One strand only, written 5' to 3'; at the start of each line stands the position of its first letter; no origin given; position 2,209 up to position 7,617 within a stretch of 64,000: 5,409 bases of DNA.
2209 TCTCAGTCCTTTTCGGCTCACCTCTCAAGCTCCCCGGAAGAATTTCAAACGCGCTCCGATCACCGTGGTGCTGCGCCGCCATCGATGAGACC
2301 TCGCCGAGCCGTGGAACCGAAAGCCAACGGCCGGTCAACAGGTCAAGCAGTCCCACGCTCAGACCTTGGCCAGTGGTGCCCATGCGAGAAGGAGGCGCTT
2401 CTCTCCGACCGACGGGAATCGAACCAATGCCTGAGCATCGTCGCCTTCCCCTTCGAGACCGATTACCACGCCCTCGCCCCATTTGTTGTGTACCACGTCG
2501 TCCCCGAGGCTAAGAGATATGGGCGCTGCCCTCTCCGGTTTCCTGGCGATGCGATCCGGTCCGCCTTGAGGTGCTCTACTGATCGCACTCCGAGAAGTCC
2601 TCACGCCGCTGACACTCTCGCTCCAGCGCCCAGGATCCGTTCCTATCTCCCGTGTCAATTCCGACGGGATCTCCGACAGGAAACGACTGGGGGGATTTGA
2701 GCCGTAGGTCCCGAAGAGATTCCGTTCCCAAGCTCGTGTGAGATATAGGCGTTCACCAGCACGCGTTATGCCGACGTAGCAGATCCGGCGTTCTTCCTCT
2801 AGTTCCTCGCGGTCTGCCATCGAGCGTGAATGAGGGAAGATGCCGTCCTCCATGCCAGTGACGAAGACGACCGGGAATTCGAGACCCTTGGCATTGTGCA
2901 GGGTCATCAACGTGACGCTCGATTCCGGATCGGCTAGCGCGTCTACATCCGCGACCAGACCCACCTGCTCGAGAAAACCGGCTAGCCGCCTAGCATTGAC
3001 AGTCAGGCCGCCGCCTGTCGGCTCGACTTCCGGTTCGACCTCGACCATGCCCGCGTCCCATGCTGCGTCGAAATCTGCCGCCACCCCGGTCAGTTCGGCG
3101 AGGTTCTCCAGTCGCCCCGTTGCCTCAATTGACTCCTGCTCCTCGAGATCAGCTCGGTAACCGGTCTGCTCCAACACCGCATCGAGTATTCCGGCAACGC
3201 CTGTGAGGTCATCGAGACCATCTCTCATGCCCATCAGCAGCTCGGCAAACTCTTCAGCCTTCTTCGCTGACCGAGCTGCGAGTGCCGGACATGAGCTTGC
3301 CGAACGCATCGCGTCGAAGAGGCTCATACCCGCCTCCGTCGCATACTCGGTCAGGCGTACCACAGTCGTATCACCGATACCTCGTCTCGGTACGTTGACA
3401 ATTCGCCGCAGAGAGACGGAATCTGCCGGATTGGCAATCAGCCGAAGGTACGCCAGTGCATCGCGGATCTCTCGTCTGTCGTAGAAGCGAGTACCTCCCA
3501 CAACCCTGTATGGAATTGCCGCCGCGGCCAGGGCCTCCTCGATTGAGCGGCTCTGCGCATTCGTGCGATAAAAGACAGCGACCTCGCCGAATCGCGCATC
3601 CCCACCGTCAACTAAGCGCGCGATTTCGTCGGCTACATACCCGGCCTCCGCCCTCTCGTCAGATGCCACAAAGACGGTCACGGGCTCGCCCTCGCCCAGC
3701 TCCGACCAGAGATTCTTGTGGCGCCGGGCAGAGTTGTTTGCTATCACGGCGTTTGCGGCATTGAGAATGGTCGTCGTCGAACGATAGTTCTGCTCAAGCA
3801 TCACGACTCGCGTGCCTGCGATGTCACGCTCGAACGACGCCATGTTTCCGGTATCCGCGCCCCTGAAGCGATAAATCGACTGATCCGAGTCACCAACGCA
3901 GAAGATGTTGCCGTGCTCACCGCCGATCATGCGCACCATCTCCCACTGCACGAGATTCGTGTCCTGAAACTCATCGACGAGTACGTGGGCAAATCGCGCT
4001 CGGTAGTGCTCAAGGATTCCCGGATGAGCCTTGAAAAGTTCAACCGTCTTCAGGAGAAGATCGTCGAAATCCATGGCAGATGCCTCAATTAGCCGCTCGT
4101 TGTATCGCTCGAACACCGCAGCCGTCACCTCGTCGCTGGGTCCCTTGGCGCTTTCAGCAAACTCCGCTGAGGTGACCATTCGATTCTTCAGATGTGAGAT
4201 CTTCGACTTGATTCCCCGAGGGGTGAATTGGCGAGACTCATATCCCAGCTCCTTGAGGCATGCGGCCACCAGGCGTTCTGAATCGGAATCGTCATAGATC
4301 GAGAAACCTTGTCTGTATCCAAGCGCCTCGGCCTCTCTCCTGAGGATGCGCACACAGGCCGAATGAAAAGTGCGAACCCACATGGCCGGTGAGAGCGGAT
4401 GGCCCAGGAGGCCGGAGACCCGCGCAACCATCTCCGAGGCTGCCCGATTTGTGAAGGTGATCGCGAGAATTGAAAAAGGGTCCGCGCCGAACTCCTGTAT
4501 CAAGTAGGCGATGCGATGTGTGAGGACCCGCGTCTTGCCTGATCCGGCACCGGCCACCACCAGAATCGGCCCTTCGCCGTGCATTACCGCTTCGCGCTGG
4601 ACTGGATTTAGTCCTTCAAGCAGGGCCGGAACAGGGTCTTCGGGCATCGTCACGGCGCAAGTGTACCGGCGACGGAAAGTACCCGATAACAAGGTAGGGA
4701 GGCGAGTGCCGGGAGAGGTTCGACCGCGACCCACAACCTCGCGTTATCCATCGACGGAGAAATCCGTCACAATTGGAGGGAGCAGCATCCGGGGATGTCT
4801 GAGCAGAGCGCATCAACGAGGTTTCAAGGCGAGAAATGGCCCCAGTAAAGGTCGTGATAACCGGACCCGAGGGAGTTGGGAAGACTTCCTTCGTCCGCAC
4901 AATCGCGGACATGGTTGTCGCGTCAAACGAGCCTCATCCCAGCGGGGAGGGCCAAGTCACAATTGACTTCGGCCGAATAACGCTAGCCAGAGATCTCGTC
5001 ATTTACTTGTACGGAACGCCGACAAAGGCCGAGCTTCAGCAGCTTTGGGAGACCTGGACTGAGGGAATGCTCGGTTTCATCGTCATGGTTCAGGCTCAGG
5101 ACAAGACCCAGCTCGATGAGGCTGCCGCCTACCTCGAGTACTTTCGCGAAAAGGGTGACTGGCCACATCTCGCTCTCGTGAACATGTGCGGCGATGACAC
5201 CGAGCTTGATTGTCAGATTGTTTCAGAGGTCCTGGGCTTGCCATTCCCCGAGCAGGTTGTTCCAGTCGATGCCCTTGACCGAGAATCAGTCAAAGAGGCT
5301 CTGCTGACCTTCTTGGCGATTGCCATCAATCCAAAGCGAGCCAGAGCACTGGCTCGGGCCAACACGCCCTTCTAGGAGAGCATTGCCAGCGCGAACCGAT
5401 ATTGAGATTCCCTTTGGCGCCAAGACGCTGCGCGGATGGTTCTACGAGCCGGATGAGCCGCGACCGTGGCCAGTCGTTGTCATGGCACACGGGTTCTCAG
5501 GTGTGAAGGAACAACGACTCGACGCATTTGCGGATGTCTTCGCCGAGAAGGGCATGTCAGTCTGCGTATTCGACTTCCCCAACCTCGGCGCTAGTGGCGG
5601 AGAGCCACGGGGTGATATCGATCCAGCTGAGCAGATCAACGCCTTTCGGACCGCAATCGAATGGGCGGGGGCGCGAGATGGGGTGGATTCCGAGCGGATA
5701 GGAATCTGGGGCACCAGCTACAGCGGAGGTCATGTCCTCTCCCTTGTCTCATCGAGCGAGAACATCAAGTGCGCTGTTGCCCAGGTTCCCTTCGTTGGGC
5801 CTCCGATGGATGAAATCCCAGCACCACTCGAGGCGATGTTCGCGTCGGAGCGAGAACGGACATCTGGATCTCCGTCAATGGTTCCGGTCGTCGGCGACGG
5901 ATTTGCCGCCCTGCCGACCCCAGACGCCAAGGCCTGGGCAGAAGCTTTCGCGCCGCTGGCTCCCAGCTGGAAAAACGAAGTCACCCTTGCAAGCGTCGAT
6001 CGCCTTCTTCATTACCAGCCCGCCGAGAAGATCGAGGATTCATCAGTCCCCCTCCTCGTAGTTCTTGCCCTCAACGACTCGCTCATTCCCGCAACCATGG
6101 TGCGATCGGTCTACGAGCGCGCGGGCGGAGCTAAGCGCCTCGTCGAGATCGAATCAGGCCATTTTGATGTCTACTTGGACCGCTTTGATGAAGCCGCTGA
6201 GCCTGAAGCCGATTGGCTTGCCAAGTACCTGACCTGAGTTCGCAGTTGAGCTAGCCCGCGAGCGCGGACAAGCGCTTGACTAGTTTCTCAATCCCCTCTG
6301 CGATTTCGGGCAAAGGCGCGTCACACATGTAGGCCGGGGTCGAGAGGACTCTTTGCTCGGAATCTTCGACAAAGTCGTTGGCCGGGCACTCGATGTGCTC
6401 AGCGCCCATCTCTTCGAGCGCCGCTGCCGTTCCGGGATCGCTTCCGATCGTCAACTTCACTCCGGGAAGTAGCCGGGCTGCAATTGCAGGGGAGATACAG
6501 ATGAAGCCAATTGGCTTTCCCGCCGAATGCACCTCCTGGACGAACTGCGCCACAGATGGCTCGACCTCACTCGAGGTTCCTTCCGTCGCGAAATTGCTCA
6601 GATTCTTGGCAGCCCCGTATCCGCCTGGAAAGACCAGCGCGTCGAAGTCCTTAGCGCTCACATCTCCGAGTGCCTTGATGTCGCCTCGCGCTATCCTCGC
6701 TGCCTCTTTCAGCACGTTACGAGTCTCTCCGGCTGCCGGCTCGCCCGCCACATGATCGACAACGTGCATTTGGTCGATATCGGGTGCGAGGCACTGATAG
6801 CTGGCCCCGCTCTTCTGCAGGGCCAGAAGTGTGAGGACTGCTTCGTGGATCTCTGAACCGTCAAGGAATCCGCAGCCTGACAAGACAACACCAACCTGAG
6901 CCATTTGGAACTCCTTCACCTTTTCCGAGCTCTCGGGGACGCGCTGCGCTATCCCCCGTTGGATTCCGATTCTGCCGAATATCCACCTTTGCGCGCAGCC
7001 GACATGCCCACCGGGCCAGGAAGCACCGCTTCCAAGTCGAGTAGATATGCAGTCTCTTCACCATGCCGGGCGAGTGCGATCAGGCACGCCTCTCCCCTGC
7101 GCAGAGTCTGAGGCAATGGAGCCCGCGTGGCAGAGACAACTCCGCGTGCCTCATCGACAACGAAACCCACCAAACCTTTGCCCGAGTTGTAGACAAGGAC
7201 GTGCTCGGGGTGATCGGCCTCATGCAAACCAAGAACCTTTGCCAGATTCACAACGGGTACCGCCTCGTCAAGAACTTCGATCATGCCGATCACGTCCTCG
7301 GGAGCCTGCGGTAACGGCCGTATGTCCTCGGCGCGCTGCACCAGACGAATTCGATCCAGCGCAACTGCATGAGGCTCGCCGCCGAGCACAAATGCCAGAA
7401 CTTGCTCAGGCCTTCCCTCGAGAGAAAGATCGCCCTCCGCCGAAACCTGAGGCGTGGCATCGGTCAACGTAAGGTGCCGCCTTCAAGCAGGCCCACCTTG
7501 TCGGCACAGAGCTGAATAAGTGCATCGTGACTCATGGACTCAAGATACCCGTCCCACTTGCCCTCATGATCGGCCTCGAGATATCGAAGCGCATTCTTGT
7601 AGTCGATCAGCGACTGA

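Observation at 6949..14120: Six-gene chemosensory operon with Frz-like architecture but no receptor (MCP) and no stand-alone CheY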

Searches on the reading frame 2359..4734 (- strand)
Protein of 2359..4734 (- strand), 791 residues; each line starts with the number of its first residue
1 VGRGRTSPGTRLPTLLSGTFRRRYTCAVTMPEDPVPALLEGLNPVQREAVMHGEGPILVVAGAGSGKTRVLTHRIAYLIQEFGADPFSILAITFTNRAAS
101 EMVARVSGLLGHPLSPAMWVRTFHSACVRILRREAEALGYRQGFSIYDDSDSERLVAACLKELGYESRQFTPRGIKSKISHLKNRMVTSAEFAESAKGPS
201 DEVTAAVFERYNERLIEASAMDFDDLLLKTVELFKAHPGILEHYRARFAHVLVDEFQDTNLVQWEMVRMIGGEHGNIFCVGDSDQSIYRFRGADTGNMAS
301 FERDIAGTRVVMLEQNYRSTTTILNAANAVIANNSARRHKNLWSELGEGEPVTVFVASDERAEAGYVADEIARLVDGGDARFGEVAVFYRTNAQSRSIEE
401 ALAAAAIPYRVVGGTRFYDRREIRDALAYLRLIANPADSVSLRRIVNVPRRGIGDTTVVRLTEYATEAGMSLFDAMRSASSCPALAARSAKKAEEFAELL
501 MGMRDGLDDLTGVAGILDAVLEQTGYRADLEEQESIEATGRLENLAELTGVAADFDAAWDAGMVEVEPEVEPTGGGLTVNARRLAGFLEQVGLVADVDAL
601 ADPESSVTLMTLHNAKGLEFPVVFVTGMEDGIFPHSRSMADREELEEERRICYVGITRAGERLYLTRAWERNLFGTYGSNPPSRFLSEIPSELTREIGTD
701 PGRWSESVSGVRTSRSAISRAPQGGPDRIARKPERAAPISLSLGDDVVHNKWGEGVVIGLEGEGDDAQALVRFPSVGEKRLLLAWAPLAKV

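Call 11: search_protein_families(library=pfam, proteins=[window:2359-4734:-], max_evalue=0.1)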
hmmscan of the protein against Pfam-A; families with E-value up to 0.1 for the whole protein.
window:2359-4734:- (791 aa): 10 families
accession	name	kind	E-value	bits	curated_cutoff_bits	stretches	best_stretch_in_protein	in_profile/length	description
PF00580.27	UvrD-helicase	-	3.3e-88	296.3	23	1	42-305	1-270/271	UvrD/REP helicase N-terminal domain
PF13361.12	UvrD_C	-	2.8e-76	257.7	25.6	1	311-666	1-346/350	UvrD-like helicase C-terminal domain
PF13245.12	AAA_19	-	2.7e-22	79.8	25.1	1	46-291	1-134/134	AAA domain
PF21196.3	PcrA_UvrD_tudor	-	1.3e-13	51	23.9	1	744-790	2-48/48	PcrA/UvrD tudor domain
PF13538.12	UvrD_C_2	-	2.6e-09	37.3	27.4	1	607-665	2-51/52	UvrD-like helicase C-terminal domain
PF13604.12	AAA_30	-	3.7e-05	24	27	1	42-104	2-64/191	AAA domain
PF13401.12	AAA_22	-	0.0082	16.9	27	0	53-149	4-92/130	AAA domain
PF13086.12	AAA_11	-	0.044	14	27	1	46-134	6-93/257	AAA domain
PF01443.25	Viral_helicase1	-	0.062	13.5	21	0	609-664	179-225/228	Viral superfamily 1 RNA helicase core domain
PF04851.21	ResIII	-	0.065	13.6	22.5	0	50-91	19-60/164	Type III restriction enzyme, res subunit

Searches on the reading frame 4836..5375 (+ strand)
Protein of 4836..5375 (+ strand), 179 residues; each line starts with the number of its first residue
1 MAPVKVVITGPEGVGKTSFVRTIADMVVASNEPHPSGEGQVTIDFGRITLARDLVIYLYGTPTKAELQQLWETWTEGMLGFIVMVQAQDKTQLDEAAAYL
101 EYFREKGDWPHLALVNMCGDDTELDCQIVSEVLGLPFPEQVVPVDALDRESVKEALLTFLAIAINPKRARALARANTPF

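Call 11: search_protein_families(library=pfam, proteins=[window:4836-5375:+], max_evalue=0.1)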
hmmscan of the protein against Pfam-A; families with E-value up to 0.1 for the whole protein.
window:4836-5375:+ (179 aa): 16 families
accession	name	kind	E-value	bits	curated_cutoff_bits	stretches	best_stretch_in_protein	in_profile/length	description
PF03029.23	ATP_bind_1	-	9.2e-05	22.8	27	0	8-31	1-24/240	Conserved hypothetical ATP binding protein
PF13191.12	AAA_16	-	0.00073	20.5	32.6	1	6-68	27-92/167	AAA ATPase domain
PF13479.12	AAA_24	-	0.0012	19.2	27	1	3-29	2-28/195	AAA domain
PF13521.12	AAA_28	-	0.0062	17.2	27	1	5-26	1-22/164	AAA domain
PF13401.12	AAA_22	-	0.0097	16.7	27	1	6-46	8-33/130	AAA domain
PF03266.21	NTPase_1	-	0.0098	16.2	23.9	1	5-29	1-25/168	NTPase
PF00004.35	AAA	-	0.012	16.6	21.2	1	7-26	2-21/131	ATPase family associated with various cellular activities (AAA)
PF08477.19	Roc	-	0.013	16.1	27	1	5-94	1-96/119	Ras of Complex, Roc, domain of DAPkinase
PF00025.27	Arf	-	0.014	15.3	22.3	1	4-106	15-110/174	ADP-ribosylation factor family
PF05729.18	NACHT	-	0.021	15.1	26.7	1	6-27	3-24/167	NACHT domain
PF01637.24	ATPase_2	-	0.029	14.6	33.2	1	6-25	23-42/225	ATPase domain predominantly from Archaea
PF00910.28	RNA_helicase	-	0.043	14.8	21.5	1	6-31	1-26/105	RNA helicase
PF07728.20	AAA_5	-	0.056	13.9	22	0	6-27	2-23/139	AAA domain (dynein-related subfamily)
PF00005.33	ABC_tran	-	0.057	14.5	25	1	6-44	14-45/137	ABC transporter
PF20720.3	nSTAND3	-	0.07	13.3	27.2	0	6-28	20-42/155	Novel STAND NTPase 3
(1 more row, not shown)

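Call 25: search_protein_families(library=ncbifam, proteins=[window:4836-5375:+], max_evalue=0.001)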
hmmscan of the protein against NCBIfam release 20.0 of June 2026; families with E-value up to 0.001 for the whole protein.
window:4836-5375:+ (179 aa): 1 family
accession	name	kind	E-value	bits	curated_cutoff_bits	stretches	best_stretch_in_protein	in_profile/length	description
NF010248.0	PRK13695.1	equivalog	0.0007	19.4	156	0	3-29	3-29/180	NTPase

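Call 34: search_solved_structures(query=window:4836-5375:+, max_evalue=10)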
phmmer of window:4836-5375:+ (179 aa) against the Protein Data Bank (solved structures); distinct sequences matched with E-value up to 10: 45.
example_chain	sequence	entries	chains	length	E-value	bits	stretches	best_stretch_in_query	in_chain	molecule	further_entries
4ile_A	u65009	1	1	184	0.096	16.1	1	6-106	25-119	ADP-ribosylation factor-like protein 8A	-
1zd9_A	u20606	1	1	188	0.1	16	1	6-106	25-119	ADP-ribosylation factor-like 10B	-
2h18_A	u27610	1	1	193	0.11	15.9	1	6-106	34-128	ADP-ribosylation factor-like protein 8A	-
2al7_A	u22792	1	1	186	0.19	15.1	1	6-106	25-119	ADP-ribosylation factor-like 10C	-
3j15_B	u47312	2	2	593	0.23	14.8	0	7-26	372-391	ABC transporter ATP-binding protein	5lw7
2fr0_A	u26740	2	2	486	0.24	14.8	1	108-156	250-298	Erythromycin synthase, EryAI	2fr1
6w7s_A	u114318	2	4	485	0.24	14.7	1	108-156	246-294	EryAI | KR1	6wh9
3bk7_A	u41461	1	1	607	0.25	14.7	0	7-26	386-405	ABC transporter ATP-binding protein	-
8jc5_A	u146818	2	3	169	0.27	14.6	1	6-106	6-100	ADP-ribosylation factor-like protein 8B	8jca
6dju_A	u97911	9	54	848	0.3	14.4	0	7-47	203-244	Chaperone protein ClpB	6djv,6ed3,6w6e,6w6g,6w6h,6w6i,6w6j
9d2f_A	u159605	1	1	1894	0.31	14.4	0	2-65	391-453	Adenylate kinase 9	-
3rab_A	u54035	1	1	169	0.31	14.4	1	5-111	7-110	PROTEIN (RAB3A)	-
4ypn_A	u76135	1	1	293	0.48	13.8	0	2-25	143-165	Lon protease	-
1yqt_A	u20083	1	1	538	0.49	13.7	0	7-26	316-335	RNase l inhibitor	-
5yv5_A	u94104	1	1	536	0.49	13.7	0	7-26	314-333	ATPase RIL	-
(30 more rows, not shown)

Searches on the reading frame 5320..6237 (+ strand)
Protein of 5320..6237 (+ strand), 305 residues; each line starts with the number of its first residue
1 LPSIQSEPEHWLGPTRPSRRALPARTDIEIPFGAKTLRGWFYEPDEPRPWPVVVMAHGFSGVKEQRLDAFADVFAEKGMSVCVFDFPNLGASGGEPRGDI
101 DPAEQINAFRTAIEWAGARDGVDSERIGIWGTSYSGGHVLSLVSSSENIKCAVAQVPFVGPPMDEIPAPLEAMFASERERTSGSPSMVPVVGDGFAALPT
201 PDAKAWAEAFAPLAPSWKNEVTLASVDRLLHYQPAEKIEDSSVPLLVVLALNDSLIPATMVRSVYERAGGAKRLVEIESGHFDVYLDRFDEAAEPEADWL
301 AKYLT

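Call 11: search_protein_families(library=pfam, proteins=[window:5320-6237:+], max_evalue=0.1)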
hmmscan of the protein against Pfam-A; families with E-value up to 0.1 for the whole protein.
window:5320-6237:+ (305 aa): 13 families
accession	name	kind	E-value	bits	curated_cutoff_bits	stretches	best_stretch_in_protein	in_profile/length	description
PF02129.25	Peptidase_S15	-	9.7e-11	42.3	23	1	42-161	10-132/262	X-Pro dipeptidyl-peptidase (S15 family)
PF00561.26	Abhydrolase_1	-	4.7e-10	40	25.8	1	51-166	1-110/245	alpha/beta hydrolase fold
PF01738.24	DLH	-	1.1e-08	35.4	21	1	38-160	2-129/217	Dienelactone hydrolase family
PF00326.27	Peptidase_S9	-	4.6e-08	33.2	22.6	1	107-159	46-99/213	Prolyl oligopeptidase family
PF12146.15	Hydrolase_4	-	3.2e-07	30.3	27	1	51-278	5-228/239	Serine aminopeptidase, S33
PF05448.18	AXE1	-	2.2e-06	27.1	21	1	112-159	163-210/321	Acetyl xylan esterase (AXE1)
PF20434.5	BD-FAE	-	0.00013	22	26.8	1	46-260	9-207/215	BD-FAE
PF06500.17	FrsA-like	-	0.00063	19.1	22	1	28-93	171-237/414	Esterase FrsA-like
PF12740.14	PETase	-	0.00075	19.4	28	1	52-160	56-160/263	PET hydrolase-like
PF08840.17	BAAT_C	-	0.001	19.6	20.9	1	108-154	5-51/210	BAAT / Acyl-CoA thioester hydrolase C terminal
PF20408.4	Abhydrolase_11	-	0.012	15.8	27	1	52-154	4-104/193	Alpha/beta hydrolase domain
PF03403.19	PAF-AH_p_II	-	0.037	13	20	0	106-155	202-251/372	Platelet-activating factor acetylhydrolase, isoform II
PF08386.16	Abhydrolase_4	-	0.043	14.4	21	1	235-282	26-74/103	TAP-like protein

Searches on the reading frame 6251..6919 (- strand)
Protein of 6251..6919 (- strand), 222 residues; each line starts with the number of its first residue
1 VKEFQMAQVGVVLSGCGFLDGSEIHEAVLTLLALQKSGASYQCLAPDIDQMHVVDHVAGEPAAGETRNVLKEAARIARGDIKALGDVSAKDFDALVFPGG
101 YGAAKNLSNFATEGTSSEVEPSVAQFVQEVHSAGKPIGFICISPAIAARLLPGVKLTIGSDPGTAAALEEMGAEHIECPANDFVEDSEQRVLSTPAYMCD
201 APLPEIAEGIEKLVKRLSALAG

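Call 3: search_protein_families(library=pfam, proteins=[window:6251-6919:-], max_evalue=0.01)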
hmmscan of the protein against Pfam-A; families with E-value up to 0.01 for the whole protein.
window:6251-6919:- (222 aa): 2 families
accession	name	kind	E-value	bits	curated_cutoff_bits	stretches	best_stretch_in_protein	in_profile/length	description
PF01965.30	DJ-1_PfpI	-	1.6e-07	31.8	26.6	1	83-177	53-137/165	DJ-1/PfpI family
PF18011.7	Catalase_C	-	0.00057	20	24.6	1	87-145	52-108/150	C-terminal domain found in long catalases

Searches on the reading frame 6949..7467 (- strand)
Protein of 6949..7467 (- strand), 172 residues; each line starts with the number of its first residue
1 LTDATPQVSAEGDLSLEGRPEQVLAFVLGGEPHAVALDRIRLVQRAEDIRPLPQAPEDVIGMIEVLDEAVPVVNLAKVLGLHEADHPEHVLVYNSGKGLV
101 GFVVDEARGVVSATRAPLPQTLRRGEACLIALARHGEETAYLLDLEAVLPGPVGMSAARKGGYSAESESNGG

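Call 3: search_protein_families(library=pfam, proteins=[window:6949-7467:-], max_evalue=0.01)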
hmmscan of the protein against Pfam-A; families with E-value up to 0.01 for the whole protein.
window:6949-7467:- (172 aa): 1 family
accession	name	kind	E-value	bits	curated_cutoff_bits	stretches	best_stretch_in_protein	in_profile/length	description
PF01584.24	CheW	-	3.7e-19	69.2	23.5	1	22-149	1-134/138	CheW-like domain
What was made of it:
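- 6949..7467 (-): cheW2, a second and more divergent coupling protein. Pfam CheW, 69 bits (call 3).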

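Call 25: search_protein_families(library=ncbifam, proteins=[window:6949-7467:-], max_evalue=0.001)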
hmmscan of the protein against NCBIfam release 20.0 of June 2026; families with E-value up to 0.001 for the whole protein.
window:6949-7467:- (172 aa): 1 family
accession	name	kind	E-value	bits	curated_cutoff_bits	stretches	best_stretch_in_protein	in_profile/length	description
NF007903.0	PRK10612.1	equivalog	0.00054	19.7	260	1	14-115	10-113/167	chemotaxis protein CheW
